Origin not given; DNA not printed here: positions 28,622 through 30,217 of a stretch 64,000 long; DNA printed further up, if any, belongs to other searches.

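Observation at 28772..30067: AhbD-like radical SAM enzyme sits in the ChdC/HemQ slot of a coproporphyrin-dependent heme operon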

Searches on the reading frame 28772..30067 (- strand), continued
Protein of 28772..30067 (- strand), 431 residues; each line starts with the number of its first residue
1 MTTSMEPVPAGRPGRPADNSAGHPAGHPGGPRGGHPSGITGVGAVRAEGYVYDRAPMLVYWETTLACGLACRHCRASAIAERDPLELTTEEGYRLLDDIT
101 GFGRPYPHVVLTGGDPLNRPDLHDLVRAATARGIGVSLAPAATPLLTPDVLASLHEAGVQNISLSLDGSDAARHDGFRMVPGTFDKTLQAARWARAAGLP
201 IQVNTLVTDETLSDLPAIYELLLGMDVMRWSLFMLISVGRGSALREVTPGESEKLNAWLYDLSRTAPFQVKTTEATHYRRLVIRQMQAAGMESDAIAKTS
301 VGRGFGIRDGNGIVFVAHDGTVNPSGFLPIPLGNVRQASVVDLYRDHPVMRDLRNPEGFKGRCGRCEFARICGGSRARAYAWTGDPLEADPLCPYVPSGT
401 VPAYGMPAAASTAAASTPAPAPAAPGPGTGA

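Call 46: search_protein_families(library=ncbifam, proteins=[P0139, P0142, P0146, P0158, P0175, P0186, P0206, P0231, P0160, P0230], max_evalue=1e-40)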
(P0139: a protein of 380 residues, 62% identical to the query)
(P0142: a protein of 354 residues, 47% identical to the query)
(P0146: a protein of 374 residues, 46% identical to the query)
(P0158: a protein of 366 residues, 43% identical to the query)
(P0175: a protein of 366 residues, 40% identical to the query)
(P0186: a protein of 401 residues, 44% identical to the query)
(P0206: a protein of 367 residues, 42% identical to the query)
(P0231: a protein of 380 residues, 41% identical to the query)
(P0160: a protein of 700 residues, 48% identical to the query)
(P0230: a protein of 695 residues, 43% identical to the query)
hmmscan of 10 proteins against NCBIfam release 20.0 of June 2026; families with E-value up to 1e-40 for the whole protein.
P0139 (380 aa): 6 families
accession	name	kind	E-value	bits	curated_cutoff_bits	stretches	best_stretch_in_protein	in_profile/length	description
TIGR04053.2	TIGR04053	equivalog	5e-130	434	395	1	24-372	3-366/366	TIGR04053 family radical SAM/SPASM domain-containing protein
TIGR04545.1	rSAM_ahbD_hemeb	equivalog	6.1e-84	282.3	500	1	31-372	2-339/339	heme b synthase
TIGR04347.1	pseudo_SAM_Halo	equivalog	3.2e-50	171.5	525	0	25-226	34-228/390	TIGR04347 family pseudo-SAM/SPASM protein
TIGR04055.1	rSAM_NirJ2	equivalog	1e-49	169.9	500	1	30-370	1-324/326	putative heme d1 biosynthesis radical SAM protein NirJ2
TIGR04051.1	rSAM_NirJ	equivalog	3.5e-49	167.7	515.45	0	30-218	3-184/354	heme d1 biosynthesis radical SAM protein NirJ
TIGR04546.1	rSAM_ahbC_deAc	equivalog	2.1e-46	158.5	650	1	23-368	34-383/390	12,18-didecarboxysiroheme deacetylase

P0142 (354 aa): 6 families
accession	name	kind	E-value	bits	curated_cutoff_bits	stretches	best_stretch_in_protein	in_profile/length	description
TIGR04053.2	TIGR04053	equivalog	2.7e-139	464.5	395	1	3-347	2-366/366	TIGR04053 family radical SAM/SPASM domain-containing protein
TIGR04545.1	rSAM_ahbD_hemeb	equivalog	1e-103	347.4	500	1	10-347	1-339/339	heme b synthase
TIGR04055.1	rSAM_NirJ2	equivalog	4.4e-67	226.9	500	1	10-346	1-325/326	putative heme d1 biosynthesis radical SAM protein NirJ2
TIGR04347.1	pseudo_SAM_Halo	equivalog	5e-47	161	525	1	10-346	39-386/390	TIGR04347 family pseudo-SAM/SPASM protein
TIGR04051.1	rSAM_NirJ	equivalog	9e-46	156.4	515.45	1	10-346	3-349/354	heme d1 biosynthesis radical SAM protein NirJ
TIGR04546.1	rSAM_ahbC_deAc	equivalog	1.2e-42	146.1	650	1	10-344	40-384/390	12,18-didecarboxysiroheme deacetylase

P0146 (374 aa): 7 families
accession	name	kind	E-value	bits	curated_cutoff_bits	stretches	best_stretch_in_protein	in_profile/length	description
TIGR04053.2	TIGR04053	equivalog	9.8e-133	442.9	395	1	16-366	2-364/366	TIGR04053 family radical SAM/SPASM domain-containing protein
TIGR04545.1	rSAM_ahbD_hemeb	equivalog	1.5e-97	327.1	500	1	23-366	1-337/339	heme b synthase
TIGR04055.1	rSAM_NirJ2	equivalog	4.6e-63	213.7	500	1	23-244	1-222/326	putative heme d1 biosynthesis radical SAM protein NirJ2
TIGR04051.1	rSAM_NirJ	equivalog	1.7e-49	168.7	515.45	1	23-369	3-351/354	heme d1 biosynthesis radical SAM protein NirJ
TIGR04054.1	rSAM_NirJ1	equivalog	6.8e-43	146.7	650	1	23-369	37-385/387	putative heme d1 biosynthesis radical SAM protein NirJ1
TIGR04546.1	rSAM_ahbC_deAc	equivalog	7.8e-43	146.7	650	1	23-368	40-387/390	12,18-didecarboxysiroheme deacetylase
TIGR04347.1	pseudo_SAM_Halo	equivalog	3.5e-41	141.8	525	0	21-227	37-243/390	TIGR04347 family pseudo-SAM/SPASM protein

P0158 (366 aa): 6 families
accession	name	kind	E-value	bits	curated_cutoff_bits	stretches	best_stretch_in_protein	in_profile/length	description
TIGR04053.2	TIGR04053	equivalog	7.9e-117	390.6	395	1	14-359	3-366/366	TIGR04053 family radical SAM/SPASM domain-containing protein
TIGR04545.1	rSAM_ahbD_hemeb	equivalog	3.9e-85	286.3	500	1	21-359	2-339/339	heme b synthase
TIGR04055.1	rSAM_NirJ2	equivalog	7e-50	170.4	500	1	21-357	2-324/326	putative heme d1 biosynthesis radical SAM protein NirJ2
TIGR04347.1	pseudo_SAM_Halo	equivalog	5.1e-44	151.1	525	1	16-356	35-384/390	TIGR04347 family pseudo-SAM/SPASM protein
TIGR04546.1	rSAM_ahbC_deAc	equivalog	1.5e-43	149.1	650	1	20-355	40-383/390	12,18-didecarboxysiroheme deacetylase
TIGR04054.1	rSAM_NirJ1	equivalog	4.3e-43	147.4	650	1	17-355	34-380/387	putative heme d1 biosynthesis radical SAM protein NirJ1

P0175 (366 aa): 2 families
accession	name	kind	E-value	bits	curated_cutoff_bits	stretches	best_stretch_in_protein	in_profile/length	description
TIGR04053.2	TIGR04053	equivalog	1.1e-93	314.5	395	1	16-360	5-366/366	TIGR04053 family radical SAM/SPASM domain-containing protein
TIGR04545.1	rSAM_ahbD_hemeb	equivalog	9.6e-66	222.5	500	1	21-360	2-339/339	heme b synthase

P0186 (401 aa): 11 families
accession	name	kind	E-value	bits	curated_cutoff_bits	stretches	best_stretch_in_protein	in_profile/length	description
TIGR04545.1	rSAM_ahbD_hemeb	equivalog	1.1e-135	452.4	500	2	9-240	1-234/339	heme b synthase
TIGR04053.2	TIGR04053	equivalog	1.1e-121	406.5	395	1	4-240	4-243/366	TIGR04053 family radical SAM/SPASM domain-containing protein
TIGR04055.1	rSAM_NirJ2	equivalog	1e-94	317.7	500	1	9-239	1-232/326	putative heme d1 biosynthesis radical SAM protein NirJ2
TIGR04347.1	pseudo_SAM_Halo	equivalog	1.7e-60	205.4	525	1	9-201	39-232/390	TIGR04347 family pseudo-SAM/SPASM protein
TIGR04051.1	rSAM_NirJ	equivalog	3.3e-59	200.6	515.45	1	9-193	3-186/354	heme d1 biosynthesis radical SAM protein NirJ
TIGR04546.1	rSAM_ahbC_deAc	equivalog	1.3e-58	198.7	650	1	9-207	40-239/390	12,18-didecarboxysiroheme deacetylase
TIGR04054.1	rSAM_NirJ1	equivalog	5.5e-58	196.4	650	1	9-209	37-238/387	putative heme d1 biosynthesis radical SAM protein NirJ1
TIGR03962.1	mycofact_rSAM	equivalog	7.3e-44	150.3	265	0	6-208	10-213/339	mycofactocin radical SAM maturase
NF050035.1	rSAM_WgK_link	exception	7.4e-43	146.9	650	0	5-212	6-214/367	radical SAM/SPASM peptide maturase WgkB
NF045574.1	sacti_mat_StsB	exception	1.2e-42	146.3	625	0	4-216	92-299/466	StsB family radical SAM/SPASM domain sactipeptide maturase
TIGR04133.1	rSAM_w_lipo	hypoth_equivalog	3e-41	141.5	425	0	9-224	25-245/350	TIGR04133 family radical SAM/SPASM protein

P0206 (367 aa): 9 families
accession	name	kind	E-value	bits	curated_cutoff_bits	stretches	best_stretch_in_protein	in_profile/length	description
TIGR04545.1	rSAM_ahbD_hemeb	equivalog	1.1e-127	426.1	500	1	12-361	1-339/339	heme b synthase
TIGR04053.2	TIGR04053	equivalog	6.7e-125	417.1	395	1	10-361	7-366/366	TIGR04053 family radical SAM/SPASM domain-containing protein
TIGR04055.1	rSAM_NirJ2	equivalog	5.4e-84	282.5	500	1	12-239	1-229/326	putative heme d1 biosynthesis radical SAM protein NirJ2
TIGR04546.1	rSAM_ahbC_deAc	equivalog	1.8e-48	165.3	650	0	12-194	40-221/390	12,18-didecarboxysiroheme deacetylase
TIGR04051.1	rSAM_NirJ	equivalog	2e-48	165.2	515.45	1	12-357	3-346/354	heme d1 biosynthesis radical SAM protein NirJ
TIGR04347.1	pseudo_SAM_Halo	equivalog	2.6e-48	165.3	525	0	12-202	39-230/390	TIGR04347 family pseudo-SAM/SPASM protein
TIGR04054.1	rSAM_NirJ1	equivalog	2.7e-46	157.9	650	0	12-212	37-238/387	putative heme d1 biosynthesis radical SAM protein NirJ1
TIGR03962.1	mycofact_rSAM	equivalog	2.9e-43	148.3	265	0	7-210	8-212/339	mycofactocin radical SAM maturase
TIGR03913.1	rad_SAM_trio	equivalog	4e-42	144.2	591.75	1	9-359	17-354/477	GDL motif peptide-associated radical SAM/SPASM maturase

P0231 (380 aa): 14 families
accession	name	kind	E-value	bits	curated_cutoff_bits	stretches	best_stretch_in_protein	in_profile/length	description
TIGR04545.1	rSAM_ahbD_hemeb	equivalog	3.4e-149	496.8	500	1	7-363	1-339/339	heme b synthase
TIGR04053.2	TIGR04053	equivalog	3.9e-117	391.6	395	1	5-363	7-366/366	TIGR04053 family radical SAM/SPASM domain-containing protein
TIGR04055.1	rSAM_NirJ2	equivalog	2.6e-100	336.1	500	1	7-241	1-234/326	putative heme d1 biosynthesis radical SAM protein NirJ2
TIGR04546.1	rSAM_ahbC_deAc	equivalog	2.3e-65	220.9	650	1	7-214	40-245/390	12,18-didecarboxysiroheme deacetylase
TIGR04051.1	rSAM_NirJ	equivalog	8.3e-65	219.1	515.45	1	7-214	3-208/354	heme d1 biosynthesis radical SAM protein NirJ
TIGR04054.1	rSAM_NirJ1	equivalog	1.4e-64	218.1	650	1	7-211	37-239/387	putative heme d1 biosynthesis radical SAM protein NirJ1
TIGR04347.1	pseudo_SAM_Halo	equivalog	1.5e-61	208.8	525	1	7-210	39-240/390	TIGR04347 family pseudo-SAM/SPASM protein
TIGR03962.1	mycofact_rSAM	equivalog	2.7e-53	181.4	265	0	7-212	13-216/339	mycofactocin radical SAM maturase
TIGR04303.1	GeoRSP_rSAM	equivalog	9.9e-53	179.8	400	0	7-204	6-200/325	GeoRSP system radical SAM/SPASM protein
NF045574.1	sacti_mat_StsB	exception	1.4e-45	156.1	625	0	7-185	97-273/466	StsB family radical SAM/SPASM domain sactipeptide maturase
NF050035.1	rSAM_WgK_link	exception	1.7e-45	155.6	650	0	5-186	8-189/367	radical SAM/SPASM peptide maturase WgkB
TIGR04251.1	SCM_rSAM_ScmF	equivalog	8.4e-43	147.1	400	0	8-192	6-193/353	SynChlorMet cassette radical SAM/SPASM protein ScmF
TIGR04103.1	rSAM_nif11_3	equivalog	1.4e-42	145.8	725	0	8-203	7-199/412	nif11-class peptide radical SAM maturase 3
TIGR04133.1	rSAM_w_lipo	hypoth_equivalog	5.3e-41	140.7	425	0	7-224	25-244/350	TIGR04133 family radical SAM/SPASM protein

P0160 (700 aa): 9 families
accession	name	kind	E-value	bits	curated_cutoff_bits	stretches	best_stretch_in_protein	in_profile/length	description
TIGR04053.2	TIGR04053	equivalog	5.7e-134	447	395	1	15-357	2-366/366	TIGR04053 family radical SAM/SPASM domain-containing protein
TIGR04545.1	rSAM_ahbD_hemeb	equivalog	7.3e-92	308.4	500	1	23-357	2-339/339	heme b synthase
NF009095.0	PRK12435.1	subfamily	2.5e-81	273.2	455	1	391-693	3-306/311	ferrochelatase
TIGR00109.1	hemH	equivalog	9.5e-62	209.3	124.6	1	390-692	3-319/322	ferrochelatase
TIGR04055.1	rSAM_NirJ2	equivalog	6.6e-58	196.8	500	1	22-355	1-324/326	putative heme d1 biosynthesis radical SAM protein NirJ2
NF000689.1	PRK00035.2-1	equivalog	1.3e-48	165.6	408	1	395-692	5-309/311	ferrochelatase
TIGR04051.1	rSAM_NirJ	equivalog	1.7e-44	152.3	515.45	0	22-212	3-191/354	heme d1 biosynthesis radical SAM protein NirJ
TIGR04546.1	rSAM_ahbC_deAc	equivalog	2.2e-41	142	650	0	18-205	37-221/390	12,18-didecarboxysiroheme deacetylase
TIGR04347.1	pseudo_SAM_Halo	equivalog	2.8e-41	142.1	525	0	11-188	29-203/390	TIGR04347 family pseudo-SAM/SPASM protein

P0230 (695 aa): 9 families
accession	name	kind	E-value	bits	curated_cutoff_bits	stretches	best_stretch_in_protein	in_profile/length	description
TIGR04545.1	rSAM_ahbD_hemeb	equivalog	1.7e-121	405.8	500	1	15-342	2-339/339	heme b synthase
TIGR04053.2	TIGR04053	equivalog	1.5e-106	356.8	395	1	11-240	6-236/366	TIGR04053 family radical SAM/SPASM domain-containing protein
TIGR04055.1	rSAM_NirJ2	equivalog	1.6e-94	317.1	500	1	15-339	2-323/326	putative heme d1 biosynthesis radical SAM protein NirJ2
NF040707.3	Siroheme_Dcarb_AhbB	equivalog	4.9e-57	191.7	125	1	550-693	2-146/146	siroheme decarboxylase subunit beta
TIGR04546.1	rSAM_ahbC_deAc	equivalog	5.3e-55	186.8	650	1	14-216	40-241/390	12,18-didecarboxysiroheme deacetylase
TIGR04051.1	rSAM_NirJ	equivalog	6.3e-54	183.3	515.45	1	15-338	4-346/354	heme d1 biosynthesis radical SAM protein NirJ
TIGR04054.1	rSAM_NirJ1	equivalog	4.8e-52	176.9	650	1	14-338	37-380/387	putative heme d1 biosynthesis radical SAM protein NirJ1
TIGR04347.1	pseudo_SAM_Halo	equivalog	5e-48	164.3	525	0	14-206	39-230/390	TIGR04347 family pseudo-SAM/SPASM protein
TIGR03962.1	mycofact_rSAM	equivalog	2.1e-42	145.5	265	1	9-340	8-333/339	mycofactocin radical SAM maturase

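Call 47: search_protein_families(library=pfam, proteins=[P0143, P0171, P0225, P0240, P0244, P0264, P0278, P0195, P0238, P0147], max_evalue=0.0001)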
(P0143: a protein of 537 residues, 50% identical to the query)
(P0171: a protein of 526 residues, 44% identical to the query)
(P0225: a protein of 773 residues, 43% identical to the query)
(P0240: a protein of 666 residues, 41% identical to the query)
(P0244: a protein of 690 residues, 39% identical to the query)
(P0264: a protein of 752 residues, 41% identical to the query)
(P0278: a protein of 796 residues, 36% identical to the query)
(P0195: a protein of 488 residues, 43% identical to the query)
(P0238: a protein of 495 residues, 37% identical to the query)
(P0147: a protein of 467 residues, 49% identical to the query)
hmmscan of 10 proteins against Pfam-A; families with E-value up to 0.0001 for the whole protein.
P0143 (537 aa): 2 families
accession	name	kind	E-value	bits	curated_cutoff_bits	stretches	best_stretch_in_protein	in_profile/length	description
PF12900.13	Pyridox_ox_2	-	6.2e-21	75.3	27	1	395-502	2-116/140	Pyridoxamine 5'-phosphate oxidase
PF04055.27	Radical_SAM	-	9.4e-17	62.1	29.5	1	29-174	2-150/166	Radical SAM superfamily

P0171 (526 aa): 4 families
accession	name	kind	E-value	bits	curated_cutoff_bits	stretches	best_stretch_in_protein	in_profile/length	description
PF04055.27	Radical_SAM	-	6e-24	85.5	29.5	1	24-181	2-165/166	Radical SAM superfamily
PF13508.13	Acetyltransf_7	-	2.7e-09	37.7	27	1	432-502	13-83/84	Acetyltransferase (GNAT) domain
PF00583.31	Acetyltransf_1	-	3.4e-09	37.4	20.7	1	421-501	34-116/116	Acetyltransferase (GNAT) family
PF13673.13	Acetyltransf_10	-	1.4e-07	31.9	23.6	1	424-521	33-127/128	Acetyltransferase (GNAT) domain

P0225 (773 aa): 3 families
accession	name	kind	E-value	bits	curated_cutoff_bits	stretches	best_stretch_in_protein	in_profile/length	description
PF01593.30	Amino_oxidase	-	1.4e-40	140.3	19.8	1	329-706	1-378/443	Flavin containing amine oxidoreductase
PF04055.27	Radical_SAM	-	1.6e-12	48.3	29.5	1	2-118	45-165/166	Radical SAM superfamily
PF13450.12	NAD_binding_8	-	6.9e-09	36.3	21.9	1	324-379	1-54/68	NAD(P)-binding Rossmann-like domain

P0240 (666 aa): 4 families
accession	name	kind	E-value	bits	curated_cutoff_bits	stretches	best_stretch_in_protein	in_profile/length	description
PF17805.7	AsnC_trans_reg2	-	5e-41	139.2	27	2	567-656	2-86/86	AsnC-like ligand binding domain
PF04055.27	Radical_SAM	-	2.3e-20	73.9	29.5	1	12-154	2-150/166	Radical SAM superfamily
PF13186.11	SPASM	-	3.9e-09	37.1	21.5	1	261-320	1-66/67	Iron-sulfur cluster-binding domain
PF22451.2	NirdL-like_HTH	-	1.1e-05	25.3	27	1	353-398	2-47/47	Siroheme decarboxylase NirDL-like HTH domain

P0244 (690 aa): 4 families
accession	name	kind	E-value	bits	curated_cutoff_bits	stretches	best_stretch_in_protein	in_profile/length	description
PF17805.7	AsnC_trans_reg2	-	4.2e-44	149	27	2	588-672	1-85/86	AsnC-like ligand binding domain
PF04055.27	Radical_SAM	-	1.9e-23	83.9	29.5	1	16-173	2-166/166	Radical SAM superfamily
PF22451.2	NirdL-like_HTH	-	2.7e-19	68.9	27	1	355-398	4-47/47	Siroheme decarboxylase NirDL-like HTH domain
PF13353.11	Fer4_12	-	2.5e-05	25.1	22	1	19-125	13-121/137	4Fe-4S single cluster domain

P0264 (752 aa): 5 families
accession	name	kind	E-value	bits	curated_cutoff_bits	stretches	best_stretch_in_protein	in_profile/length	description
PF17805.7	AsnC_trans_reg2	-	4.5e-46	155.3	27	2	657-743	1-86/86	AsnC-like ligand binding domain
PF22451.2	NirdL-like_HTH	-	2e-30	104.5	27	2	432-477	2-47/47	Siroheme decarboxylase NirDL-like HTH domain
PF04055.27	Radical_SAM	-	1.1e-25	91.1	29.5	1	15-172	2-166/166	Radical SAM superfamily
PF13353.11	Fer4_12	-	1e-05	26.3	22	1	18-119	13-116/137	4Fe-4S single cluster domain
PF13404.12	HTH_AsnC-type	-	9.4e-05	22.6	27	0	432-470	6-41/42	AsnC-type helix-turn-helix domain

P0278 (796 aa): 4 families
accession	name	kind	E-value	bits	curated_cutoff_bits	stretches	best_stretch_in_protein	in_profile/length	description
PF17805.7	AsnC_trans_reg2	-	2.6e-48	162.5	27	2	697-787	1-86/86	AsnC-like ligand binding domain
PF04055.27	Radical_SAM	-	4.6e-25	89.2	29.5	1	84-241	2-163/166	Radical SAM superfamily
PF22451.2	NirdL-like_HTH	-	5.4e-12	45.5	27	1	424-469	2-47/47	Siroheme decarboxylase NirDL-like HTH domain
PF13186.11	SPASM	-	1.3e-10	41.8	21.5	1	328-388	1-67/67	Iron-sulfur cluster-binding domain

P0195 (488 aa): 1 family
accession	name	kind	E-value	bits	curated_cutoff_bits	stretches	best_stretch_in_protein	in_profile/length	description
PF04055.27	Radical_SAM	-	3.9e-15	56.9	29.5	1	131-289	2-161/166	Radical SAM superfamily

P0238 (495 aa): 3 families
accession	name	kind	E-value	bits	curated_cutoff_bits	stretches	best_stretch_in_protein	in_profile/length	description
PF04055.27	Radical_SAM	-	5.6e-30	105.1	29.5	1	141-297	2-165/166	Radical SAM superfamily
PF13186.11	SPASM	-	2.8e-07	31.1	21.5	1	385-444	1-66/67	Iron-sulfur cluster-binding domain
PF13353.11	Fer4_12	-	2.7e-05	24.9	22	1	143-243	12-114/137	4Fe-4S single cluster domain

P0147 (467 aa): 2 families
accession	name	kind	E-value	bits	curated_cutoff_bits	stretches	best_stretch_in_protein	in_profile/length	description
PF01883.24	FeS_assembly_P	-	8.6e-21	74.4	23.5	1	377-448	1-73/73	Iron-sulfur cluster assembly protein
PF04055.27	Radical_SAM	-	1.1e-19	71.6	29.5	1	14-159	2-150/166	Radical SAM superfamily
